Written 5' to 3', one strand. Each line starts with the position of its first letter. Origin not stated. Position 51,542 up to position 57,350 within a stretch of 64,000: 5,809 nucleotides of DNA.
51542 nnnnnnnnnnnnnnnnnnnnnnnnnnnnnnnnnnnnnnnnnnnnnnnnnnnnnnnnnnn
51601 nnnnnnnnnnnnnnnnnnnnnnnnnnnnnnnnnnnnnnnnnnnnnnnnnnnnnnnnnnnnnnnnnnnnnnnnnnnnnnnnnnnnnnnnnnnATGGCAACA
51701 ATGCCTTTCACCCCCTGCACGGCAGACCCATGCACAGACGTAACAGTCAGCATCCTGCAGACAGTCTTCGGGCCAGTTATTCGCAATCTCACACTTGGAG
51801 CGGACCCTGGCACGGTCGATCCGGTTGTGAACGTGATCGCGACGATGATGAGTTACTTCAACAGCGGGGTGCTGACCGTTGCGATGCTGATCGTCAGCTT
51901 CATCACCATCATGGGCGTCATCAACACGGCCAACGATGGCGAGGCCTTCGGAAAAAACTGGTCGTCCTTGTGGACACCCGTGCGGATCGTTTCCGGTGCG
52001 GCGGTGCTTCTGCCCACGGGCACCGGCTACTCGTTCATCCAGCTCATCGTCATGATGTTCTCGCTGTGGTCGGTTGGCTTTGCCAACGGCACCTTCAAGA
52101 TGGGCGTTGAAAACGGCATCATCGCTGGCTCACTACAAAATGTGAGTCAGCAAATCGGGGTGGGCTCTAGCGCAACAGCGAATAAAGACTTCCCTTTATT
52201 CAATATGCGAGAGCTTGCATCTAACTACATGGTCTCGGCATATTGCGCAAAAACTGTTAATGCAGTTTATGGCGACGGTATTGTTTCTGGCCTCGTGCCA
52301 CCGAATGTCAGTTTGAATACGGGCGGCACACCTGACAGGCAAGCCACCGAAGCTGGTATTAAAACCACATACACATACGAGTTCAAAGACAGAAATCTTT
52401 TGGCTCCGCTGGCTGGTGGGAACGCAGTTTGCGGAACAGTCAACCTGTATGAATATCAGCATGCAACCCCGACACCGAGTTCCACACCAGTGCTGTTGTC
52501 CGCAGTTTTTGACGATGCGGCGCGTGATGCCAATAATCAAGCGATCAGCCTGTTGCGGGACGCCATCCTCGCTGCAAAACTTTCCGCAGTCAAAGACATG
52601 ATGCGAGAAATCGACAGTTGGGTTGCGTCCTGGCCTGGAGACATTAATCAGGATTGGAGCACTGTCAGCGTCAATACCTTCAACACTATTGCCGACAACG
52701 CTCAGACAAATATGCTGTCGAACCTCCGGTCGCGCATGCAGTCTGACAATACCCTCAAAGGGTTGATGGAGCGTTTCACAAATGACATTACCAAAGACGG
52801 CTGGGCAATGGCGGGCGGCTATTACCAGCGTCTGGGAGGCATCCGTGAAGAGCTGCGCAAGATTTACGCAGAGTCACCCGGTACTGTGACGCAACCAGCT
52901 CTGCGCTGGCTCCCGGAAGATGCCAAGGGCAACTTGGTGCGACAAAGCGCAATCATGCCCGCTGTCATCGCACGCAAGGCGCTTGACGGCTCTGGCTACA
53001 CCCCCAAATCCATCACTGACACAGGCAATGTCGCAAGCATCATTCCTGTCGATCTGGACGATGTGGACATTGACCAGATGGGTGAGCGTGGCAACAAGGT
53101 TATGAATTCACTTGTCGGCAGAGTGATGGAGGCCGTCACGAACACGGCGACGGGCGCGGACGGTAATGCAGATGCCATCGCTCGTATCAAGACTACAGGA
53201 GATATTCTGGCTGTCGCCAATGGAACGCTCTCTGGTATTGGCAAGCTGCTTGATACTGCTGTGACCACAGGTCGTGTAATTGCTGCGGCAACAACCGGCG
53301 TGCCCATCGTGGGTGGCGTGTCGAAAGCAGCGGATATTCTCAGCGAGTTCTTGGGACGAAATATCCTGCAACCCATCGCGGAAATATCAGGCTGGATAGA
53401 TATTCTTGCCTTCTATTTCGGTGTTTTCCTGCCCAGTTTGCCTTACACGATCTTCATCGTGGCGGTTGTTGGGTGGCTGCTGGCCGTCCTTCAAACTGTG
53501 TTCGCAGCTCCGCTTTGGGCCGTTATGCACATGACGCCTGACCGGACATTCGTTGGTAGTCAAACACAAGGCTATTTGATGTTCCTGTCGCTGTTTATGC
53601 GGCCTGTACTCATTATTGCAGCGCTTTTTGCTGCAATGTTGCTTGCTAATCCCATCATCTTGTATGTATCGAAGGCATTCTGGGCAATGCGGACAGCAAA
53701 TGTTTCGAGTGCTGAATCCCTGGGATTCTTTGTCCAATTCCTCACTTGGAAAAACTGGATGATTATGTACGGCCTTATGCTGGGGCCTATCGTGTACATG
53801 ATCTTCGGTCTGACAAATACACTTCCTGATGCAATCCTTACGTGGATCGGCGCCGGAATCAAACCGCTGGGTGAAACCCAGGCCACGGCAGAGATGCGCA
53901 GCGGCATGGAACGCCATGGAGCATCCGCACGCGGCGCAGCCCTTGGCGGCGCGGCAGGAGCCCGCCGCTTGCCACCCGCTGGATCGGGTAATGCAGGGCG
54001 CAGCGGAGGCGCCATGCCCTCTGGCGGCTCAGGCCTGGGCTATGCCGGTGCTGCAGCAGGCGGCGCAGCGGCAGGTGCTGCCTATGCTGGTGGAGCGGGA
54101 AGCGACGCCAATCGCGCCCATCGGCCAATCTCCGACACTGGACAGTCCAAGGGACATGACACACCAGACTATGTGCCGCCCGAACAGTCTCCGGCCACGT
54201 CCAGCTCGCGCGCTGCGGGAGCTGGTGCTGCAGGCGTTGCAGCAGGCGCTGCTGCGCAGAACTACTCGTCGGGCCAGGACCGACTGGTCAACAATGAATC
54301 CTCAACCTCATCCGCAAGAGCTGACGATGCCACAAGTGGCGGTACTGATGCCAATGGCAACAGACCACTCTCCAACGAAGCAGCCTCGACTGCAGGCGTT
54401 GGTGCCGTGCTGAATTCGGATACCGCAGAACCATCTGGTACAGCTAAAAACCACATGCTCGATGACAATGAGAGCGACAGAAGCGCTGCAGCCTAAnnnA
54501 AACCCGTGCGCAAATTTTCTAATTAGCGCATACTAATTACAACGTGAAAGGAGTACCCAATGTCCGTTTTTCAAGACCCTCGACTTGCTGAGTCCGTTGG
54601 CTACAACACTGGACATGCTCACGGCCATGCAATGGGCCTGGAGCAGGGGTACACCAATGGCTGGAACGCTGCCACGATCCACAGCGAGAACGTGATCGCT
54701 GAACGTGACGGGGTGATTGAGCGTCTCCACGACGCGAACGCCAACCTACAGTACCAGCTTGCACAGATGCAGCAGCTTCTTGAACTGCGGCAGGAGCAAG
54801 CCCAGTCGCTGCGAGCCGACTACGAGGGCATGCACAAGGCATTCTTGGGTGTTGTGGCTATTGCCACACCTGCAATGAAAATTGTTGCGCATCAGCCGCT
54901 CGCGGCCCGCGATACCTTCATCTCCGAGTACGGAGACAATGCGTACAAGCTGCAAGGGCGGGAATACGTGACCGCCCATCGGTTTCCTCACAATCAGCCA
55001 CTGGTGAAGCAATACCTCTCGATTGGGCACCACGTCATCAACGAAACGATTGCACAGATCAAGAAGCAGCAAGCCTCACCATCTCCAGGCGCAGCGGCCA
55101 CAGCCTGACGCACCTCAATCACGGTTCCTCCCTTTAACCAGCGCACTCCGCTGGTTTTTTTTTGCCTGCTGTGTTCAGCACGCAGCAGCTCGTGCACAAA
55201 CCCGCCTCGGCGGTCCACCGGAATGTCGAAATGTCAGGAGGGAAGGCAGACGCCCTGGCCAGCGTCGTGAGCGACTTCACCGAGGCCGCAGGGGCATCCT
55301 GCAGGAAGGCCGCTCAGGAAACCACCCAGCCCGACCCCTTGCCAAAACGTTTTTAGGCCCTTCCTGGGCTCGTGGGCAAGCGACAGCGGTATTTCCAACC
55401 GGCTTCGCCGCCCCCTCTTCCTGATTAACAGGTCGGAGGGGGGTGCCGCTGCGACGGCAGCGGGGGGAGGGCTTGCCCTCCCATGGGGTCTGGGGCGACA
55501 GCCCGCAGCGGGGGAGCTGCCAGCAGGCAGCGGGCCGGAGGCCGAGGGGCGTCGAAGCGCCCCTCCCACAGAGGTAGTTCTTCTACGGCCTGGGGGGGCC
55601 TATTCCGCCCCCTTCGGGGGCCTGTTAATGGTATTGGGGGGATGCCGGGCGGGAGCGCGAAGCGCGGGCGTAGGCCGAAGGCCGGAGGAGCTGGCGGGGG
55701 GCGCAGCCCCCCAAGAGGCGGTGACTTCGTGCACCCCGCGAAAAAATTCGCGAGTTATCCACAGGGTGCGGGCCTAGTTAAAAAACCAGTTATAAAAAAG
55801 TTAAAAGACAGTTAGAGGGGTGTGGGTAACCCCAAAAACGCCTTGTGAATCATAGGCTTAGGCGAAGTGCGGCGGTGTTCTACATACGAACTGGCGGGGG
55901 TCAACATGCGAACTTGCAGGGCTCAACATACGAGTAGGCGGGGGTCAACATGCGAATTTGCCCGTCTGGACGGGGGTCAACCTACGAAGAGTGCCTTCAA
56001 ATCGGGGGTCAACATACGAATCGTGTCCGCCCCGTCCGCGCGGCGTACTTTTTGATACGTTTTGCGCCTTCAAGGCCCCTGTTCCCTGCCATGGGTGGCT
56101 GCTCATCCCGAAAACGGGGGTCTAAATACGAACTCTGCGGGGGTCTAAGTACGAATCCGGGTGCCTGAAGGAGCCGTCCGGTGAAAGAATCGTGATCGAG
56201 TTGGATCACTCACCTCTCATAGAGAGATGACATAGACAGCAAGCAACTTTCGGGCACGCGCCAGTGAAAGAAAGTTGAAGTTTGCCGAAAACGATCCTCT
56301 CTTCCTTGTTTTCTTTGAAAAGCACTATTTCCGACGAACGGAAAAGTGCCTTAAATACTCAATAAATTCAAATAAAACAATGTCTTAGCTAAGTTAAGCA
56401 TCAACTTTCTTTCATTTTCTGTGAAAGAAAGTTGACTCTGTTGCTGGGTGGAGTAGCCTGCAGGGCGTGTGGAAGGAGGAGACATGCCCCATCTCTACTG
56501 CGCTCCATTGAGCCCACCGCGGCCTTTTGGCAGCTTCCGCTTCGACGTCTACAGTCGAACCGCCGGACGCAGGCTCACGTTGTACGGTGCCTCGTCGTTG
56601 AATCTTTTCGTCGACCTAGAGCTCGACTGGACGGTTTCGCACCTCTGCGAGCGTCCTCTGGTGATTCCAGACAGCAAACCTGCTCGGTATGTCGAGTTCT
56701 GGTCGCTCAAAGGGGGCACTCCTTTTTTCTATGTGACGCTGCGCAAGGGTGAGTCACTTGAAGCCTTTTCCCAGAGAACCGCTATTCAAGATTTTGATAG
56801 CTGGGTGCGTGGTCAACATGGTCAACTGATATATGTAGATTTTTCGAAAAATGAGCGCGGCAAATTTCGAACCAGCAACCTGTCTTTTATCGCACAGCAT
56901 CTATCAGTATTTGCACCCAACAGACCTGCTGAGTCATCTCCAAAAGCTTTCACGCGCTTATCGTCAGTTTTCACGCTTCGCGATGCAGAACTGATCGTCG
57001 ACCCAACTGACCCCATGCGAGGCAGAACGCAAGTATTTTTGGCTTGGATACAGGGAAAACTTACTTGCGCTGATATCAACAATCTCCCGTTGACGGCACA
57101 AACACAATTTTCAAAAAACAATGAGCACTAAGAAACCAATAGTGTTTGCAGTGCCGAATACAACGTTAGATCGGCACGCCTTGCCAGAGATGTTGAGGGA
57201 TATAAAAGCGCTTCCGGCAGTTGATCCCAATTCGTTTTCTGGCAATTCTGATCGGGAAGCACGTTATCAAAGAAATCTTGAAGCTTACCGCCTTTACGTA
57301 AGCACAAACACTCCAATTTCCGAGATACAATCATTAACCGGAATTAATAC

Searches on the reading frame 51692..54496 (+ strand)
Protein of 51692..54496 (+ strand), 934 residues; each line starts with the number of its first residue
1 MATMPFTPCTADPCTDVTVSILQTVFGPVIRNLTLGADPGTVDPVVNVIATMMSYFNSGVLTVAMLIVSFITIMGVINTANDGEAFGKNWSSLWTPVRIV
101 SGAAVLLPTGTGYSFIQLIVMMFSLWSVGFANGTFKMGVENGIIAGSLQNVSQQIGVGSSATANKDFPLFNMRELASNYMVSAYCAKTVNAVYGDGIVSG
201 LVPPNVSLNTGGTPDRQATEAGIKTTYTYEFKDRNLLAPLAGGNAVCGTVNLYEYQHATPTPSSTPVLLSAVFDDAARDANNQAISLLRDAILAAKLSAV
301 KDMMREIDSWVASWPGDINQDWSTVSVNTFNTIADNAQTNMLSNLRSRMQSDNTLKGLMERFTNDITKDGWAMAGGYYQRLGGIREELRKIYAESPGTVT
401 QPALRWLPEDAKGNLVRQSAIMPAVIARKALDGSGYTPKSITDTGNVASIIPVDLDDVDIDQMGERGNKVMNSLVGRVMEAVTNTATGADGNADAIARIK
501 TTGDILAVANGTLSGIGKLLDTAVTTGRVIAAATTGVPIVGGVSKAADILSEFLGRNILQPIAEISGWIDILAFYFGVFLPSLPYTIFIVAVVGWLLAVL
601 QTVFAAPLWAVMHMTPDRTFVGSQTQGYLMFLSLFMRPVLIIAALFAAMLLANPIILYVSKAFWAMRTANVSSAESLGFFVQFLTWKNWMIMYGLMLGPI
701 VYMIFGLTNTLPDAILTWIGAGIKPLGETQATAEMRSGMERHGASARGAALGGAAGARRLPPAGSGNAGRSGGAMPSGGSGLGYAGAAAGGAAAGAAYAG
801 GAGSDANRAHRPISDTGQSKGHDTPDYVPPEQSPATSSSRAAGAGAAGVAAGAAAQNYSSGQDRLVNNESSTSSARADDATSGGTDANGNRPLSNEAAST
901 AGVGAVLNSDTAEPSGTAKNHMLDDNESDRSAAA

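Call 5: search_protein_families(library=pfam, proteins=[window:51692-54496:+])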
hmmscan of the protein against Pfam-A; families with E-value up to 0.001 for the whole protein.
window:51692-54496:+ (934 aa): 0 families

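Call 7: search_protein_families(library=ncbifam, proteins=[window:51692-54496:+], max_evalue=1)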
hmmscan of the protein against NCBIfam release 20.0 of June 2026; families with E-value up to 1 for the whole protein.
window:51692-54496:+ (934 aa): 3 families
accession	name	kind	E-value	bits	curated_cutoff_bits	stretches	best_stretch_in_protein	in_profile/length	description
TIGR04346.1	DotA_TraY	subfamily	2.2e-110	370.2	100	1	19-720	3-656/656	DotA/TraY family protein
NF033886.1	T4SS_DotA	equivalog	2.8e-58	198.5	500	3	15-305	1-277/790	type IVB secretion system protein DotA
NF033598.2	elast_bind_EbpS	equivalog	0.34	9.7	300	1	785-877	198-283/498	elastin-binding protein EbpS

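Call 73: search_dna_similar(query=window:51692-54496:+, collection=plasmids, mode=protein, max_rows=15)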
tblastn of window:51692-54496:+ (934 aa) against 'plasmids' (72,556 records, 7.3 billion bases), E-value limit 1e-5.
Records with a match: 3762; places in all: 3778; records where one place covers at least 80% of the query: 0.
Best place of each record, by identity: <60% 3762.
By first word of the organism name: Escherichia 1374; Klebsiella 949; Salmonella 449; Enterobacter 183; Acinetobacter 155; Serratia 110; Shigella 110; Pseudomonas 107; Citrobacter 83; Xanthomonas 49; and 60 more.
By predicted mobility (MOB-suite, as given by PLSDB): conjugative 3166; non-mobilizable 319; mobilizable 277.
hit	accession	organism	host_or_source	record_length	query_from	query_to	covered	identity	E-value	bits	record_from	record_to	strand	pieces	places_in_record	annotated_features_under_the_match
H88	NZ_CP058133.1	Klebsiella quasipneumoniae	culture,Wastewater influent sample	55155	3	742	79%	51.3%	0e+0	727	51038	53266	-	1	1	DotA/TraY family protein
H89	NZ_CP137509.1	Pseudomonas aeruginosa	Homo sapiens,Bacterial culture sample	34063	3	742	79%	51.3%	0e+0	727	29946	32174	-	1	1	DotA/TraY family protein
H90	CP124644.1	Pseudomonas aeruginosa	Homo sapiens,Wound/Abscess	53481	3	742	79%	51.2%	0e+0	728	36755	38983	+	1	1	DotA/TraY family protein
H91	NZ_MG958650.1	Pseudomonas aeruginosa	tracheal aspiration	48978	3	742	79%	51.2%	0e+0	724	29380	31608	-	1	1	DotA/TraY family protein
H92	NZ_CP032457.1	Pseudomonas savastanoi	tobacco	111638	1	739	79%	42.4%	2e-165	543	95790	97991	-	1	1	DotA/TraY family protein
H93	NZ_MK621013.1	Pseudomonas syringae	-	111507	1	739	79%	42.4%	3e-165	543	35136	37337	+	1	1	DotA/TraY family protein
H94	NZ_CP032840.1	Aeromonas veronii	Homo sapiens,feces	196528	8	736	74%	44.6%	6e-142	576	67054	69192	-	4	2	DotA/TraY family protein | hypothetical protein (x3)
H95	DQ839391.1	uncultured bacterium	-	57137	1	741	79%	41.2%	2e-168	552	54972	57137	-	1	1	hypothetical protein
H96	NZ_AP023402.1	Aeromonas hydrophila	-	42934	1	741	79%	41.2%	6e-167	548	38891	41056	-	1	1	DotA/TraY family protein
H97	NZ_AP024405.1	Aeromonas caviae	-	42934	1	741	79%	41.2%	6e-167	548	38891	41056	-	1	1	DotA/TraY family protein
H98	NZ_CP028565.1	Aeromonas hydrophila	Pure Culture,Sewage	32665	1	741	79%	41.2%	8e-167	547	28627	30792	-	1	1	DotA/TraY family protein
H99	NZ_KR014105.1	Aeromonas hydrophila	-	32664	1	741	79%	41.2%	8e-167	547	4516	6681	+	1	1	DotA/TraY family protein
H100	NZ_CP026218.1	Aeromonas sp. ASNIH4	-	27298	1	741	79%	41.2%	2e-166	546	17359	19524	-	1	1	DotA/TraY family protein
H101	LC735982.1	Klebsiella michiganensis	-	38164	1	741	79%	41.0%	4e-167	548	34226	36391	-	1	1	DotA/TraY family protein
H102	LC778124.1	Klebsiella michiganensis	assembly,hospital sewage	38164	1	741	79%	41.0%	4e-167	548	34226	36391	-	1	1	DotA/TraY family protein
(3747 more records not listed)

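Call 74: get_annotated_region(hit=H91, flank=9000)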
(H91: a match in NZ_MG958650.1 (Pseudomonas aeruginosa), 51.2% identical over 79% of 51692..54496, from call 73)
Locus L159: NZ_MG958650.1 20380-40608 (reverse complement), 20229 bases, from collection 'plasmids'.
description: Pseudomonas aeruginosa strain PA41437 plasmid pOXA-198, complete sequence
organism: Pseudomonas aeruginosa (NCBI taxid 287)
taxonomy: Bacteria; Pseudomonadota; Gammaproteobacteria; Pseudomonadales; Pseudomonadaceae; Pseudomonas; Pseudomonas aeruginosa
host: -; source: tracheal aspiration; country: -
typing (MOB-suite, as given by PLSDB): mobilizable; replicon rep_cluster_573; relaxase MOBP
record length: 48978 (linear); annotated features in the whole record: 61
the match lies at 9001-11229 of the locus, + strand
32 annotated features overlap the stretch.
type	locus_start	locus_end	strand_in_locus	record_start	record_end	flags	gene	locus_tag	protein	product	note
CDS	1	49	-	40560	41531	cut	-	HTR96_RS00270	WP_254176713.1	LysR family transcriptional regulator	GO:0006355 - regulation of DNA-templated transcription [Evidence IEA]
CDS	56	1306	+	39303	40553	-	lysA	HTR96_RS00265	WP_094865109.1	diaminopimelate decarboxylase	GO:0009089 - lysine biosynthetic process via diaminopimelate [Evidence IEA]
CDS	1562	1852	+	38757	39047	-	-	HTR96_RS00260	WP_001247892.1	nucleotidyltransferase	-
CDS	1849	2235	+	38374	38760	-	-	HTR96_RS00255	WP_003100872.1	DUF86 domain-containing protein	-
CDS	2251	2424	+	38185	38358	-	-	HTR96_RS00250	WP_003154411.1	hypothetical protein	-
CDS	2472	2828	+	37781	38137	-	-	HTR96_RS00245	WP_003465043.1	cupin domain-containing protein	-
CDS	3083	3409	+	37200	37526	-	-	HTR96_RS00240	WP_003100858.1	hypothetical protein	-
CDS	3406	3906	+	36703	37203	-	-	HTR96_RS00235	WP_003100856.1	hypothetical protein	-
CDS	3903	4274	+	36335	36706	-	-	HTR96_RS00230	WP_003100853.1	hypothetical protein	-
CDS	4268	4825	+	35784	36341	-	-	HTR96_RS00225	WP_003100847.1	recombinase family protein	GO:0006310 - DNA recombination [Evidence IEA]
CDS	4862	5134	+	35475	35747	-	-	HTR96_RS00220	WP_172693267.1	hypothetical protein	-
CDS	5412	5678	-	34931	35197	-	-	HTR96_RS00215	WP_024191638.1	hypothetical protein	-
CDS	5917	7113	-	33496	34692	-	-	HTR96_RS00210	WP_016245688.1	replication initiation protein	-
CDS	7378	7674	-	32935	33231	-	-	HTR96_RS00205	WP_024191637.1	hypothetical protein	-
CDS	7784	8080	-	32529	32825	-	-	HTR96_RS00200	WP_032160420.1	hypothetical protein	-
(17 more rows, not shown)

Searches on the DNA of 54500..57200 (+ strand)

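Call 4: search_dna_similar(query=window:54500-57200:+, collection=plasmids, mode=near, max_rows=30)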
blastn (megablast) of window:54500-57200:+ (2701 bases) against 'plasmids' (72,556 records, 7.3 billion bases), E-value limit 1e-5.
Records with a match: 3; places in all: 3; records where one place covers at least 80% of the query: 0.
Best place of each record, by identity: 80-90% 3.
By first word of the organism name: Cupriavidus 1; Acidovorax 1; Alcaligenes 1.
By predicted mobility (MOB-suite, as given by PLSDB): non-mobilizable 3.
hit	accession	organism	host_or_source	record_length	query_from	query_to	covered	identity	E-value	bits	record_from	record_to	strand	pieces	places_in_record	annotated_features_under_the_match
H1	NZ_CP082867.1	Cupriavidus pauculus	-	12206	1139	1222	3%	88.4%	3e-17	99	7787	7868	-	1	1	none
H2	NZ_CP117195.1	Acidovorax temperans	cell culture,Acidovorax temperans ...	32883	1139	1222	3%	83.1%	1e-10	77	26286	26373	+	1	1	none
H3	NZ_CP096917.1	Alcaligenes faecalis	Homo sapiens,Sputum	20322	1139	1222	3%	83.1%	2e-9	73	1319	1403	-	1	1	none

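Call 17: search_dna_similar(query=window:55400-56200:+, collection=plasmids, mode=distant, max_rows=30)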
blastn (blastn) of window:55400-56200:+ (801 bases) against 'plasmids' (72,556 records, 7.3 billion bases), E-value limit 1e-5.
Records with a match: 80; places in all: 87; records where one place covers at least 80% of the query: 0.
Best place of each record, by identity: 90-95% 1; 80-90% 28; 60-80% 51.
By first word of the organism name: Enterobacter 12; Sphingobium 11; Xanthomonas 9; Acetobacter 8; Komagataeibacter 6; Klebsiella 5; Sphingomonas 4; Burkholderia 2; Pseudomonas 2; Rhizorhabdus 2; and 19 more.
By predicted mobility (MOB-suite, as given by PLSDB): conjugative 38; non-mobilizable 21; mobilizable 21.
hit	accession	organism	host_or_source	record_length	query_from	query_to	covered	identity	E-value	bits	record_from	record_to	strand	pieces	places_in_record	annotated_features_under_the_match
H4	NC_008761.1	Polaromonas naphthalenivorans CJ2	-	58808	210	324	14%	86.2%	1e-24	123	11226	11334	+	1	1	none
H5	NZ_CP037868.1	Hydrogenophaga pseudoflava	pure culture,mud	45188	22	140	15%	79.5%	4e-17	98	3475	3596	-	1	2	none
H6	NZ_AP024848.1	Serratia marcescens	-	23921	238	322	11%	90.8%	2e-21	111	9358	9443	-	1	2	none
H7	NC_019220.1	Burkholderia pseudomallei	-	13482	239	324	11%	88.6%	9e-19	102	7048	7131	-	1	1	none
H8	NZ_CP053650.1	Xanthomonas axonopodis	sugarcane,whole organism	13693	239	324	11%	87.5%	4e-17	98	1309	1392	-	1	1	none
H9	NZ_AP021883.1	Sulfuriferula nivalis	-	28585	239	324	11%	87.2%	7e-20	105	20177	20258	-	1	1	none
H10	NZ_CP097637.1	Aquincola tertiaricarbonis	cell culture,water supply well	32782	239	322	10%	88.5%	3e-19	104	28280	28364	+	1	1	none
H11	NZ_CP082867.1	Cupriavidus pauculus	-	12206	239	322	10%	88.4%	1e-17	99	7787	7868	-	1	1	none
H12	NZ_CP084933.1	Sphingomonas morindae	mixed culture,Noni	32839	234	329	12%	77.2%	8e-7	64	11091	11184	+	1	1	none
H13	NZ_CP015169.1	Acetobacter ascendens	single cell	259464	238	332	12%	77.2%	8e-7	63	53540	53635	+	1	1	none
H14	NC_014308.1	Ralstonia solanacearum PSI07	-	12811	239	322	10%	86.0%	5e-16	94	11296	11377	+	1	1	none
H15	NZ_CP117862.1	Komagataeibacter oboediens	Cell culture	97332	238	328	11%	79.4%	2e-9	73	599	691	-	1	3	none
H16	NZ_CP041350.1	Komagataeibacter xylinus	Ziziphus mauritiana Lam,cell ...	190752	238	328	11%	79.4%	2e-9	73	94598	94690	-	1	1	none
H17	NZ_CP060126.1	Sphingobium yanoikuyae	Cell culture,soil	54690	234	324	11%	79.2%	2e-8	68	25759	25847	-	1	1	none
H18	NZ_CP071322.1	Nitrogeniibacter aestuarii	pure culture,sediment in spartina ...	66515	239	322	10%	84.9%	2e-13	85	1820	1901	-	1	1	none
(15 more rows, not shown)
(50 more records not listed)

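Call 65: search_rna_families(sources=[L147, L148, L013, L014], threshold=evalue, max_evalue=1, show_alignments=2)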
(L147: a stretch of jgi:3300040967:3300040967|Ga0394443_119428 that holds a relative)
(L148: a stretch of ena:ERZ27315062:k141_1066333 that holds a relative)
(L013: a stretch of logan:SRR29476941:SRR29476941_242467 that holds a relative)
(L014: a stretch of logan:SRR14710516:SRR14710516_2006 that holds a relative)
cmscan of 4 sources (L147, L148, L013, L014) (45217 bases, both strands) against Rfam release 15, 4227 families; matches with E-value up to 1: 3.
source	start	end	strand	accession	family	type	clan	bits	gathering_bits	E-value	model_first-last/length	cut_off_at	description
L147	3167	3255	-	RF03323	mir-3613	Gene; miRNA;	-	28.3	91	0.058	1-86/86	no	mir-3613 microRNA precursor family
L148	3138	3226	-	RF03323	mir-3613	Gene; miRNA;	-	28.3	91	0.058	1-86/86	no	mir-3613 microRNA precursor family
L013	3056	3144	-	RF03323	mir-3613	Gene; miRNA;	-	26.2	91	0.23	1-86/86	no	mir-3613 microRNA precursor family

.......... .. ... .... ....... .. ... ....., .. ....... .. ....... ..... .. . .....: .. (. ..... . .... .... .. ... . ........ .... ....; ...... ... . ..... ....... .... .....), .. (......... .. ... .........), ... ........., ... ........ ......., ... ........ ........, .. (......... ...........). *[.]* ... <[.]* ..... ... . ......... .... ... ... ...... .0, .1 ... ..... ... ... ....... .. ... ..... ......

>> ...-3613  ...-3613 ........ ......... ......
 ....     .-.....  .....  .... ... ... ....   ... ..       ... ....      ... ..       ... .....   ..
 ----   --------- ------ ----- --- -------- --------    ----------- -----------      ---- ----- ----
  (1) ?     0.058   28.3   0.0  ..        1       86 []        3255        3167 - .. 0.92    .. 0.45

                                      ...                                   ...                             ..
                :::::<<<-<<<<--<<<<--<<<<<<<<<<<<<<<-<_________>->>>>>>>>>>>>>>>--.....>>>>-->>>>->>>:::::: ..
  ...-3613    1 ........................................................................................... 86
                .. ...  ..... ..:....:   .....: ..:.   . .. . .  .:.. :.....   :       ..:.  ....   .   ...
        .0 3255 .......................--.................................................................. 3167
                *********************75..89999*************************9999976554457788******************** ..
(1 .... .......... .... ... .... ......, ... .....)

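Call 112: get_annotated_region(hit=H11, flank=3500)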
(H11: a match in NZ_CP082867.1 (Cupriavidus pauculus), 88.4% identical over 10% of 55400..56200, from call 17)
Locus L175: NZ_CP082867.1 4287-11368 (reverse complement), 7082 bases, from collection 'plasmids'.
description: Cupriavidus pauculus strain FDAARGOS_1472 plasmid unnamed4, complete sequence
organism: Cupriavidus pauculus (NCBI taxid 82633)
taxonomy: Bacteria; Pseudomonadota; Betaproteobacteria; Burkholderiales; Burkholderiaceae; Cupriavidus; Cupriavidus pauculus
host: -; source: -; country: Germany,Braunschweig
typing (MOB-suite, as given by PLSDB): non-mobilizable
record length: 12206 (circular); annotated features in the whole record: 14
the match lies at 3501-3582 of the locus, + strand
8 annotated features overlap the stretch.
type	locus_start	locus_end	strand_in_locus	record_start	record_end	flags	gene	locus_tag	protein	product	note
CDS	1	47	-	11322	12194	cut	-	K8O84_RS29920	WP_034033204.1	DNA-binding protein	-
CDS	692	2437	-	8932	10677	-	-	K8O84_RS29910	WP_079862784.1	alpha/beta-hydrolase family protein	-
CDS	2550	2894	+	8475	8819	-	-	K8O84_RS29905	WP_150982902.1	RHS repeat domain-containing protein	-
CDS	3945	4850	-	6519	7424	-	-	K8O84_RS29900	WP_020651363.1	replication protein RepA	-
CDS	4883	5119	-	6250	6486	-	-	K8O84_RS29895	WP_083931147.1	plasmid partition protein ParG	-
CDS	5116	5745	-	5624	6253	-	parA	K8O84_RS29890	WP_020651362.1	ParA family partition ATPase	-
CDS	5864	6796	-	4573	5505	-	-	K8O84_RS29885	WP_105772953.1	hypothetical protein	-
CDS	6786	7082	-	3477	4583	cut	-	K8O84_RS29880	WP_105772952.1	DNA methyltransferase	GO:0006306 - DNA methylation [Evidence IEA]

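Call 113: get_annotated_region(hit=H4, flank=3500)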
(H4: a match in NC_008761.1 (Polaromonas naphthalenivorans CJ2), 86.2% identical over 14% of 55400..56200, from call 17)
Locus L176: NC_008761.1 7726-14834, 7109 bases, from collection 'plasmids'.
description: Polaromonas naphthalenivorans CJ2 plasmid pPNAP05, complete sequence
organism: Polaromonas naphthalenivorans CJ2 (NCBI taxid 365044)
taxonomy: Bacteria; Pseudomonadota; Betaproteobacteria; Burkholderiales; Comamonadaceae; Polaromonas; Polaromonas naphthalenivorans; Polaromonas naphthalenivorans CJ2
host: -; source: -; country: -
typing (MOB-suite, as given by PLSDB): non-mobilizable; replicon rep_cluster_902
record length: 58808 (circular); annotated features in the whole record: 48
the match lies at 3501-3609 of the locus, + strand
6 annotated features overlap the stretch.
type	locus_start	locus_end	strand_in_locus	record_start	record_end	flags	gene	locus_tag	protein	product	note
CDS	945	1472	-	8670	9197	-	-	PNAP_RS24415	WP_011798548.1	hypothetical protein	-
CDS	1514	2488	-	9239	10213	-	-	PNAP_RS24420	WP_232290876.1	poly(3-hydroxybutyrate) depolymerase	-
CDS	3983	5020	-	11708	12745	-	trfA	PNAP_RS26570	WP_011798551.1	plasmid replication initiator TrfA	-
CDS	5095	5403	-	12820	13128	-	-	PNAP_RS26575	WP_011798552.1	hypothetical protein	-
CDS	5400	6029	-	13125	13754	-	-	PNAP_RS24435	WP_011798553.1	ParA family protein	-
CDS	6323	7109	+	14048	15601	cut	-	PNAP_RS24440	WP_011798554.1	class I SAM-dependent DNA methyltransferase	-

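Call 118: search_dna_similar(query=window:55860-56174:+, collection=plasmids, mode=distant, max_evalue=0.01, max_rows=15)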
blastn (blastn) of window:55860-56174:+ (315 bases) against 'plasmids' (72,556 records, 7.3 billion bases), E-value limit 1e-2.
No match.
